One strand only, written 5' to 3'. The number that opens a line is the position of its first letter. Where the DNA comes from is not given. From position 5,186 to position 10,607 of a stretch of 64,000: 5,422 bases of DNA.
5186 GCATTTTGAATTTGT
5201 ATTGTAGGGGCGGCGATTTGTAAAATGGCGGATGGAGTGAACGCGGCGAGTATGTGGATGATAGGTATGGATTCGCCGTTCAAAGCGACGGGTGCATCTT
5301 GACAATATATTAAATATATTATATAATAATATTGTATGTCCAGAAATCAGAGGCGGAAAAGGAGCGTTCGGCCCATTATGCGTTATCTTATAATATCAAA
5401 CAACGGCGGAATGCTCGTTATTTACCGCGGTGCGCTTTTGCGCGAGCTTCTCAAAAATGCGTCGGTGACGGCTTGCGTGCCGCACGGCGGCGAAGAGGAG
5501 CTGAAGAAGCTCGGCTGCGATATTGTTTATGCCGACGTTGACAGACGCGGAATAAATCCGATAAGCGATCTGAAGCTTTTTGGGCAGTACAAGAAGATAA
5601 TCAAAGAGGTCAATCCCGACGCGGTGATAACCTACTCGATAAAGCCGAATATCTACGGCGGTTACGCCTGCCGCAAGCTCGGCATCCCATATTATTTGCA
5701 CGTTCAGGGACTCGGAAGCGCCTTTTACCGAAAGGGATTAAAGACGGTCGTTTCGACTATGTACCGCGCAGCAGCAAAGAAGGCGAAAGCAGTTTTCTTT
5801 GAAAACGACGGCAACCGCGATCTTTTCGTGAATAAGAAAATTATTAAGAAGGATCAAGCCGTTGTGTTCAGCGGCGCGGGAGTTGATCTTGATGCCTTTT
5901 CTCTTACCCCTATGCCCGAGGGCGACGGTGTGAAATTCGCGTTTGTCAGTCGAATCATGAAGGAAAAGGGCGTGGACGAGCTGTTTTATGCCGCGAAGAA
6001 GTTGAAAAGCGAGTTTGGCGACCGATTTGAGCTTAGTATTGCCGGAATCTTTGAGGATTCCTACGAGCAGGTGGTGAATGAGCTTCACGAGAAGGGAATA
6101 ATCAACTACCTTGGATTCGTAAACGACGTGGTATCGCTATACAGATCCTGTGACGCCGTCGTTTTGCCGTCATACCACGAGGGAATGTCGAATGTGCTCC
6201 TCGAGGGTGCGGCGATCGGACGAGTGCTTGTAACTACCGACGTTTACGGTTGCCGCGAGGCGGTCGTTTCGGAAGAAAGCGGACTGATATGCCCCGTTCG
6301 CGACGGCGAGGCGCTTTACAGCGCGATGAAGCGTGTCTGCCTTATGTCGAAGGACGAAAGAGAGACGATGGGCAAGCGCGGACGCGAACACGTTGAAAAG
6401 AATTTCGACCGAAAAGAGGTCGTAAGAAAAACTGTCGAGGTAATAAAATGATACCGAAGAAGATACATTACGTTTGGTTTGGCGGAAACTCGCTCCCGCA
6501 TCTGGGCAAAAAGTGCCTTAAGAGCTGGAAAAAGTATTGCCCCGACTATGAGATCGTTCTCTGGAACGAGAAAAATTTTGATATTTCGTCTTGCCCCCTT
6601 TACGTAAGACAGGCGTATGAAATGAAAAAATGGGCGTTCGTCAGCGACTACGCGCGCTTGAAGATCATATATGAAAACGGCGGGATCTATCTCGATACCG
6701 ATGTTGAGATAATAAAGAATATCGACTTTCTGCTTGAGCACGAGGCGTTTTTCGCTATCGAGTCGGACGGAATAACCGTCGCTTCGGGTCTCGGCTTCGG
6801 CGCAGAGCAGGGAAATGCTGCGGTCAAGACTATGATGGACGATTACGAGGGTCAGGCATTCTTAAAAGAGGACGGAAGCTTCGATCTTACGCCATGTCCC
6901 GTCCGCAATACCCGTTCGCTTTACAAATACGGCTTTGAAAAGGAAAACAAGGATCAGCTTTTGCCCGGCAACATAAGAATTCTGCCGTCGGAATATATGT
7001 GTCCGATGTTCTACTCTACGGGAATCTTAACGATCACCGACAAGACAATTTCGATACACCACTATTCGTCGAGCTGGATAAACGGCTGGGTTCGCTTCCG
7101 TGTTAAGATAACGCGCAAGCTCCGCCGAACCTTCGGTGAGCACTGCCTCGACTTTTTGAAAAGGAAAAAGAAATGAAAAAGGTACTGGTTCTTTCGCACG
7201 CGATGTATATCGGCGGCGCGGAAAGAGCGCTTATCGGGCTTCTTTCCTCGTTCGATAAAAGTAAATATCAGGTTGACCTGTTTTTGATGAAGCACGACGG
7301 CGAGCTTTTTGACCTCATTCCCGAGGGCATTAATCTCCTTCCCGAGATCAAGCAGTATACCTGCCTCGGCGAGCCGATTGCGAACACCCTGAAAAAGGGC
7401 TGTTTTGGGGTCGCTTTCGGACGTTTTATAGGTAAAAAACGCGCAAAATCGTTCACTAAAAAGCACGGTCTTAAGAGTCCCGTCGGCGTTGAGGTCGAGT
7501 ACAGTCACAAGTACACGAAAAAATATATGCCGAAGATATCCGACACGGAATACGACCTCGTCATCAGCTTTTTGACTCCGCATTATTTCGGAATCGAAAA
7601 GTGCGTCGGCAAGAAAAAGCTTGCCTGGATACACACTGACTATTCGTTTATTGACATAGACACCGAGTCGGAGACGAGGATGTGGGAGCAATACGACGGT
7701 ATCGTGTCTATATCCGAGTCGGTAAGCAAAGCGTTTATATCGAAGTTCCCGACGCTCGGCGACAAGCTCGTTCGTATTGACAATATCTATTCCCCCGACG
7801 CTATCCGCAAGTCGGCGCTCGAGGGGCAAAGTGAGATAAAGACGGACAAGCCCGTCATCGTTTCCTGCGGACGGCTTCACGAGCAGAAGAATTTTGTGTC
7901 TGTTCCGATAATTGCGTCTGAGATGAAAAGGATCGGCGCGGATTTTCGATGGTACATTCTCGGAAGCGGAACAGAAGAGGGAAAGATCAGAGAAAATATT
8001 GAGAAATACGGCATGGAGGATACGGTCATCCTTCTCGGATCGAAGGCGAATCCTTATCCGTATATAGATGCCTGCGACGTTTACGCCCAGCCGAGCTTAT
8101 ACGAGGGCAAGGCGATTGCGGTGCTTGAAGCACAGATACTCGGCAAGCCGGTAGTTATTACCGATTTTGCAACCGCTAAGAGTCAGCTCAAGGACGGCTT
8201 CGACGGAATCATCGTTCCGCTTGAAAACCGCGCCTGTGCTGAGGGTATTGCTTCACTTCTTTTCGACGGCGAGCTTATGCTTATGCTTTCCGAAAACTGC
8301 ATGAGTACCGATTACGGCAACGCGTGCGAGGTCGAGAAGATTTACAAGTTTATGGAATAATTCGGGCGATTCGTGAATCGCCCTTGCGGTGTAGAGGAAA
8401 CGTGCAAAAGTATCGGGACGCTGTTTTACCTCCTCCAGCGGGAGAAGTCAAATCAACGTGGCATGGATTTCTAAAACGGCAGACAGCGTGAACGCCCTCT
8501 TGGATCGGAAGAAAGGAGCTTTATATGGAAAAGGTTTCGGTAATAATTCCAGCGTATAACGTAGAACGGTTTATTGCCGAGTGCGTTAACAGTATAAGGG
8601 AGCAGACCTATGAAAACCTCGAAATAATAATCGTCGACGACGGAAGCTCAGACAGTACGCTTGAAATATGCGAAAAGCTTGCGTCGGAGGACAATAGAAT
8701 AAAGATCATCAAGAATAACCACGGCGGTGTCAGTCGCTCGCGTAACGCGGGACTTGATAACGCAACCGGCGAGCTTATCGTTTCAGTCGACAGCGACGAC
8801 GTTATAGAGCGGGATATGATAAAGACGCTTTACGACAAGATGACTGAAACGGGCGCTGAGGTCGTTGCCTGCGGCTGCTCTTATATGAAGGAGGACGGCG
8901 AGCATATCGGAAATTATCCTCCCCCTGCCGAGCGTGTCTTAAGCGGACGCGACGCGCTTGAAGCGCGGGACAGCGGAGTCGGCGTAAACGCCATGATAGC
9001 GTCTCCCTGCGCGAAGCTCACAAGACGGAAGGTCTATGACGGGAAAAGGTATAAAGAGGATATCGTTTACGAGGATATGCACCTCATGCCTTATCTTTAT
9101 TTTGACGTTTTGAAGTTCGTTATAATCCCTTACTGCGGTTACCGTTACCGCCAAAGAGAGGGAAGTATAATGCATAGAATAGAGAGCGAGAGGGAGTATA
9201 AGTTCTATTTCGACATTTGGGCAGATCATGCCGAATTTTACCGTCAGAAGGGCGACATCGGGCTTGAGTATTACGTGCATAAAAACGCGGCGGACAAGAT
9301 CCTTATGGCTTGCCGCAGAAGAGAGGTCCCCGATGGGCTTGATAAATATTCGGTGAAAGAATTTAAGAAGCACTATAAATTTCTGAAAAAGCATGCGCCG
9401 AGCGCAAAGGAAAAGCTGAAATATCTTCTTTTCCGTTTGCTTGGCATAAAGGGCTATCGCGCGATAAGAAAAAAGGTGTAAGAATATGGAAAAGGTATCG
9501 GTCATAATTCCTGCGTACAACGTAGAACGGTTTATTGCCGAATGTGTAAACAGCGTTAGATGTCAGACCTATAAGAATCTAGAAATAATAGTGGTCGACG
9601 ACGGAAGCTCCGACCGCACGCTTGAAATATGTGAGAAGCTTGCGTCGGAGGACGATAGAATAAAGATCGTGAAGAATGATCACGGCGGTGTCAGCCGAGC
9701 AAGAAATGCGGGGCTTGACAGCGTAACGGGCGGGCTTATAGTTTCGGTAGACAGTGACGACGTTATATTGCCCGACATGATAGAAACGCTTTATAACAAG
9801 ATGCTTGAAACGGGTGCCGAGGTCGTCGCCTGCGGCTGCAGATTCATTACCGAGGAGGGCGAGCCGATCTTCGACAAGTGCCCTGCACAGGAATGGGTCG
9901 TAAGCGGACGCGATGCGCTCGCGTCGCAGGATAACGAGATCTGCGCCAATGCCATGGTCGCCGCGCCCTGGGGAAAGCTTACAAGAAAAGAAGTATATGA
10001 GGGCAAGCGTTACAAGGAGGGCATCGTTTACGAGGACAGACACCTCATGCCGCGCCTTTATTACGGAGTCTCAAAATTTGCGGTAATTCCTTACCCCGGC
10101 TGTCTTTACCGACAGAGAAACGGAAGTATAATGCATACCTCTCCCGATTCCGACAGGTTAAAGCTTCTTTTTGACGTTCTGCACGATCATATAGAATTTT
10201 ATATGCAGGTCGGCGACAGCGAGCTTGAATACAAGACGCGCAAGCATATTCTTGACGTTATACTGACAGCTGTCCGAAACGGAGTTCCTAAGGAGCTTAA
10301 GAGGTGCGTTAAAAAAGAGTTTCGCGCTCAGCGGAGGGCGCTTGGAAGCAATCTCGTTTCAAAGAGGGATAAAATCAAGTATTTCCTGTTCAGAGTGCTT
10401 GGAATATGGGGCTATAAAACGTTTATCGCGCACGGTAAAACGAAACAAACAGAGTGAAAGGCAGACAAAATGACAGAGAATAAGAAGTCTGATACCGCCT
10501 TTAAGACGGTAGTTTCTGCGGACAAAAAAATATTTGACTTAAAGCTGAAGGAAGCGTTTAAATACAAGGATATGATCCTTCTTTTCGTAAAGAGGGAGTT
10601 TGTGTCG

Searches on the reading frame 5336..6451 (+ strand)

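Call 23: search_protein_families(library=pfam, proteins=[window:5336-6451:+], max_evalue=0.0001)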
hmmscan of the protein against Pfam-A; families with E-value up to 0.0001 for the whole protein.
window:5336-6451:+ (371 aa): 6 families
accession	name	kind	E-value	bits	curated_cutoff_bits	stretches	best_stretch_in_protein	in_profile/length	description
PF00534.26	Glycos_transf_1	-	2.9e-27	95.7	26.4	1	199-351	16-171/172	Glycosyl transferases group 1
PF13692.12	Glyco_trans_1_4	-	3e-26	92.8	27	1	200-334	3-139/142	Glycosyl transferases group 1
PF13477.12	Glyco_trans_4_2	-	1.5e-09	38.6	23.4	1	39-157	21-139/139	Glycosyl transferase 4-like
PF13524.12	Glyco_trans_1_2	-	1.9e-06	28.3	25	1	235-363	19-139/144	Glycosyl transferase-like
PF13439.12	Glyco_transf_4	-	3.7e-06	27.5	28.5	1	34-177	11-161/170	Glycosyltransferase Family 4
PF13579.12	Glyco_trans_4_4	-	2.1e-05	25.4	29.7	1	44-177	21-154/158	Glycosyl transferase 4-like domain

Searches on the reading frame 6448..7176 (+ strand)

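Call 23: search_protein_families(library=pfam, proteins=[window:6448-7176:+], max_evalue=0.0001)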
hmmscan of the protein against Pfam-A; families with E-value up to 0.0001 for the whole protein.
window:6448-7176:+ (242 aa): 3 families
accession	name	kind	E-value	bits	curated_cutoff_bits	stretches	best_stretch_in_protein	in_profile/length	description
PF04488.21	Gly_transf_sug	-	5.4e-18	65.9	23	1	20-101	4-92/93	Glycosyltransferase sugar-binding region containing DXD motif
PF05704.18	Caps_synth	-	8.4e-12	45.5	24.5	1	4-107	48-155/278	Capsular polysaccharide synthesis protein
PF12919.13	TcdA_TcdB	-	1.9e-07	31.1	23.6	0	4-42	1-38/382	TcdA/TcdB catalytic glycosyltransferase domain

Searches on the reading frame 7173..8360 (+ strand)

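Call 23: search_protein_families(library=pfam, proteins=[window:7173-8360:+], max_evalue=0.0001)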
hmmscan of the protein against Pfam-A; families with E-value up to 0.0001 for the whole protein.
window:7173-8360:+ (395 aa): 2 families
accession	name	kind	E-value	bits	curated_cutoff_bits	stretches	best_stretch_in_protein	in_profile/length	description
PF00534.26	Glycos_transf_1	-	3.4e-25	89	26.4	1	218-375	7-168/172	Glycosyl transferases group 1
PF13692.12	Glyco_trans_1_4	-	6e-21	75.6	27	1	226-363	1-140/142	Glycosyl transferases group 1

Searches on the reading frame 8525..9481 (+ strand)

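Call 23: search_protein_families(library=pfam, proteins=[window:8525-9481:+], max_evalue=0.0001)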
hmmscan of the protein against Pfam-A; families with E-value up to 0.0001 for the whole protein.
window:8525-9481:+ (318 aa): 3 families
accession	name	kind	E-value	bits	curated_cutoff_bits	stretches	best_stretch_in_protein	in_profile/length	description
PF00535.33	Glycos_transf_2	-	3e-40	138.3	23.3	1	5-171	1-164/168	Glycosyl transferase family 2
PF13641.12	Glyco_tranf_2_3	-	8.3e-16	59.1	27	1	4-123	3-127/230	Glycosyltransferase like family 2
PF10111.15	Glyco_tranf_2_2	-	5.8e-14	52.7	27.3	1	5-151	1-157/276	Glycosyltransferase like family 2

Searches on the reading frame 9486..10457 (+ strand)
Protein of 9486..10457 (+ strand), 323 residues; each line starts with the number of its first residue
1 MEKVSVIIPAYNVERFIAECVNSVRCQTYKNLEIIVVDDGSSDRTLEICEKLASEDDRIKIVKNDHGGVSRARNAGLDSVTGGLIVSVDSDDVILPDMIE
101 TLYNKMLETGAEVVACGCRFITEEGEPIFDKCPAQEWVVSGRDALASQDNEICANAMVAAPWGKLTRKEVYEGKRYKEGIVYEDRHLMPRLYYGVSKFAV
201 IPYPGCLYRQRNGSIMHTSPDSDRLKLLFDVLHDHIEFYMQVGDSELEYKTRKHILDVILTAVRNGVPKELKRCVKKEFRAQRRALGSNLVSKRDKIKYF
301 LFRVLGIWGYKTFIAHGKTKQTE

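Call 23: search_protein_families(library=pfam, proteins=[window:9486-10457:+], max_evalue=0.0001)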
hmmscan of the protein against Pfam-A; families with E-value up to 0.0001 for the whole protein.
window:9486-10457:+ (323 aa): 3 families
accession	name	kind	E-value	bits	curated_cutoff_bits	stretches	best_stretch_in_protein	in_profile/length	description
PF00535.33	Glycos_transf_2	-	1.5e-38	132.8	23.3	1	5-169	1-162/168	Glycosyl transferase family 2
PF13641.12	Glyco_tranf_2_3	-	3.7e-14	53.7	27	1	4-122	3-126/230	Glycosyltransferase like family 2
PF10111.15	Glyco_tranf_2_2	-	6e-12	46.1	27.3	1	5-110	1-115/276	Glycosyltransferase like family 2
